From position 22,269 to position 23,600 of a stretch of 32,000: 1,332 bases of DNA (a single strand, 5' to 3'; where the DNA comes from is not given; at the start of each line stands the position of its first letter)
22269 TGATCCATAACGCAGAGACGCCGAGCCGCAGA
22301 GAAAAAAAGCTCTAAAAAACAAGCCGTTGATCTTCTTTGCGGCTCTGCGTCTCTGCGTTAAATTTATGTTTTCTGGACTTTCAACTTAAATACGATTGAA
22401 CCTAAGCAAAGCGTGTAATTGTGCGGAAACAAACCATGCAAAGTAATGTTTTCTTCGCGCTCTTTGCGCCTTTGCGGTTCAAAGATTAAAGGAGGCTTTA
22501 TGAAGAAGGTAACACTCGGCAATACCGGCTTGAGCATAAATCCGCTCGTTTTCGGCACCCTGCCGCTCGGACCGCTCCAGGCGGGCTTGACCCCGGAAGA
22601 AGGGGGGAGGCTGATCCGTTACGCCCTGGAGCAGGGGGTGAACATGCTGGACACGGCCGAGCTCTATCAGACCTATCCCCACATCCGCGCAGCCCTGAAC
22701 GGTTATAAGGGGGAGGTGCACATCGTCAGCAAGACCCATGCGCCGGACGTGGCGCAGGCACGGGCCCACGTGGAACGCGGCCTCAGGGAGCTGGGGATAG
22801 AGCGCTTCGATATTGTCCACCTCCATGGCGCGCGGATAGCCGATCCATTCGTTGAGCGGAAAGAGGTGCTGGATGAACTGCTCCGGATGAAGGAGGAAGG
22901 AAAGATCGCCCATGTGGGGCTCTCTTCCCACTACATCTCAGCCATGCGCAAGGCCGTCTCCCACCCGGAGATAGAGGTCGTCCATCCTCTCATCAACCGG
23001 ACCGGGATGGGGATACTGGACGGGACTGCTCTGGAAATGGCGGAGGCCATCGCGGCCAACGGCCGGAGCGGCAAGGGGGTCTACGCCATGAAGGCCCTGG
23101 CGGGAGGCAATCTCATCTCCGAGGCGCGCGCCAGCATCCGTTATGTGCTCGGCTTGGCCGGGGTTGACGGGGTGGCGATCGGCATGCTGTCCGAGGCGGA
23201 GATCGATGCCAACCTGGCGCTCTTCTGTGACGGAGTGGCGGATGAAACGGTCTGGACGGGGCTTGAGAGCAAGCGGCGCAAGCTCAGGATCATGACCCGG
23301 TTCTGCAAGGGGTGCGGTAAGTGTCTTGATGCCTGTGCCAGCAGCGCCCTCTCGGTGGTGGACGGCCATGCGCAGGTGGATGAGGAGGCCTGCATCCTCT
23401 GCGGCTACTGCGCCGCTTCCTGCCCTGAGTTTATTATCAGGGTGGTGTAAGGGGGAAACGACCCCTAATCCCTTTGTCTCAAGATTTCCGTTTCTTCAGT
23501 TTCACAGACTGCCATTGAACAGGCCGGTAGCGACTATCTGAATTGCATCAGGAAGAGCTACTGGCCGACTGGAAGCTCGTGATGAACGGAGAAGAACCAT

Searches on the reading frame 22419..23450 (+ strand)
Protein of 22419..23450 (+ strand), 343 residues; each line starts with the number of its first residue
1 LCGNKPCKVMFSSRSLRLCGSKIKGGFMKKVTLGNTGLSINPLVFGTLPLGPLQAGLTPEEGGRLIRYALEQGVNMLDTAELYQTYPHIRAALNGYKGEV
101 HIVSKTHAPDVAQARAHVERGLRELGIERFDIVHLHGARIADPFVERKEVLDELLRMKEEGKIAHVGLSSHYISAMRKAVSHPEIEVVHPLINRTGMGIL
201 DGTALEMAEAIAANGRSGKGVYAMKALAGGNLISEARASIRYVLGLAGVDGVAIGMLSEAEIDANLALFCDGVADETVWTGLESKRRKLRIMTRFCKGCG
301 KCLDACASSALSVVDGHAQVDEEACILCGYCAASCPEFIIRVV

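Call 7: search_protein_families(library=pfam, proteins=[window:22419-23450:+], max_evalue=0.001)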
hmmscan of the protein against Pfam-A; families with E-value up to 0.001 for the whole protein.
window:22419-23450:+ (343 aa): 9 families
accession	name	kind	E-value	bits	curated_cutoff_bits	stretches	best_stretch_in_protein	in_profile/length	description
PF00248.27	Aldo_ket_red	-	1.9e-23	83.4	24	1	42-232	1-197/291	Aldo/keto reductase family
PF12837.12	Fer4_6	-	2.1e-09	37.3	25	1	318-337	2-21/24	4Fe-4S binding domain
PF00037.32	Fer4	-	2.4e-08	33.9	21.1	1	319-340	2-23/24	4Fe-4S binding domain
PF12797.12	Fer4_2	-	5.6e-08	32.7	24.5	1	319-337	4-22/22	4Fe-4S binding domain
PF13237.11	Fer4_10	-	2.3e-07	31.1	25.5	1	289-336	2-53/53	4Fe-4S dicluster domain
PF12838.12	Fer4_7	-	3.4e-07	31.1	27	1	296-337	2-50/52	4Fe-4S dicluster domain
PF14697.11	Fer4_21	-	1.3e-05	25.6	35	1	291-336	3-52/59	4Fe-4S dicluster domain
PF13187.11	Fer4_9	-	3.3e-05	24.3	27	1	296-337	2-49/52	4Fe-4S dicluster domain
PF25160.1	LdpA_Fe-S-bd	-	0.00081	19.6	27.6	0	290-309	22-41/49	LdpA Fe-S cluster-binding domain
